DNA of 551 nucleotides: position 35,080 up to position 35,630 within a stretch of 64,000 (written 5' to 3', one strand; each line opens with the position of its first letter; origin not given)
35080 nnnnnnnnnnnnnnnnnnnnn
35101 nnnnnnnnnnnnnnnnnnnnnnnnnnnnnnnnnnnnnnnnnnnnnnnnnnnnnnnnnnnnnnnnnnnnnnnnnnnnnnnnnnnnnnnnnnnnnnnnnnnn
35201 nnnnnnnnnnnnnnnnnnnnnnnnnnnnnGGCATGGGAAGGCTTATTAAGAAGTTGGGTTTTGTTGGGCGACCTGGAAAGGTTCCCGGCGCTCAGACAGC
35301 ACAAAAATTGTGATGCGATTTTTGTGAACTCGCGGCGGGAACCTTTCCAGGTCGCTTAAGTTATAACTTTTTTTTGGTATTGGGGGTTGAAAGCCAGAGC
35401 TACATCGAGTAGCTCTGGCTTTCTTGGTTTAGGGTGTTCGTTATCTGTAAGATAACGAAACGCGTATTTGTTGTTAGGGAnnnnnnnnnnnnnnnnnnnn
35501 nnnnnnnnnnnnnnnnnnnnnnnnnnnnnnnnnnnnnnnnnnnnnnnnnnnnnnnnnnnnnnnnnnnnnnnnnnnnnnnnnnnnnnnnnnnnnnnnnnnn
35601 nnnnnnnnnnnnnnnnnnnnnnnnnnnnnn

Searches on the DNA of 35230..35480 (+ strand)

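Call 77: search_dna_similar(query=window:35268-35355:+, collection=plasmids, mode=distant, max_evalue=1, max_rows=10)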
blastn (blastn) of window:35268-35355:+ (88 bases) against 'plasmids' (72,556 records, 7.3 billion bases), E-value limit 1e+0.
Records with a match: 1; places in all: 1; records where one place covers at least 80% of the query: 0.
Best place of each record, by identity: 90-95% 1.
By first word of the organism name: Phyllobacterium 1.
By predicted mobility (MOB-suite, as given by PLSDB): non-mobilizable 1.
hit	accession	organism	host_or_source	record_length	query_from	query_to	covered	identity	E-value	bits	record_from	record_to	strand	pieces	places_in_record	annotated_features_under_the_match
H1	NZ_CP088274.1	Phyllobacterium sp. T1293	Melilotus albus,Cell culture,root nodule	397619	14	40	31%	92.6%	2e-1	41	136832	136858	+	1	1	cytochrome ubiquinol oxidase subunit I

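Call 78: search_dna_similar(query=window:35268-35355:+, collection=phages, mode=distant, max_evalue=1, max_rows=10)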
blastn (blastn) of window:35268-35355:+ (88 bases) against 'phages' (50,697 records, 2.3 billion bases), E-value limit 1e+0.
No match.

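Call 81: search_rna_families(source=window, start=35230, end=35480, threshold=evalue, max_evalue=5)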
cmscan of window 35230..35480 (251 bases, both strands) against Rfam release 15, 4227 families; matches with E-value up to 5: 9.
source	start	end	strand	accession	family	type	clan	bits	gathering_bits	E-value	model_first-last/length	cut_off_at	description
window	35262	35361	+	RF03812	mir-BART19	Gene; miRNA;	-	27.9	100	0.00076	1-93/93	no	mir-BART19 microRNA precursor family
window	35251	35360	+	RF00769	mir-331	Gene; miRNA;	-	27.3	80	0.0014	1-92/92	no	mir-331 microRNA precursor family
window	35389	35423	+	RF03573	mir-1954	Gene; miRNA;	-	24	99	0.0037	1-82/82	no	mir-1954 microRNA precursor family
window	35259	35366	+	RF04272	mir-8908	Gene; miRNA;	CL00136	22.5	74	0.01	1-86/86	no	mir-8908 microRNA precursor family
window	35268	35355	-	RF04258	mir-994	Gene; miRNA;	-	19.1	93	0.22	1-81/81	no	mir-994 microRNA precursor family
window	35264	35361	+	RF00779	MIR474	Gene; miRNA;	-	18.1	48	0.37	1-107/107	no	MIR474 microRNA precursor family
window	35389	35423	+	RF03373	mir-3170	Gene; miRNA;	-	17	98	0.63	22-56/77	no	mir-3170 microRNA precursor family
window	35389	35423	+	RF03717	mir-3119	Gene; miRNA;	-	16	80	1.4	1-85/85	no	mir-3119 microRNA precursor family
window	35388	35424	+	RF00974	mir-607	Gene; miRNA;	-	15.2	94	3.7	1-91/91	no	mir-607 microRNA precursor family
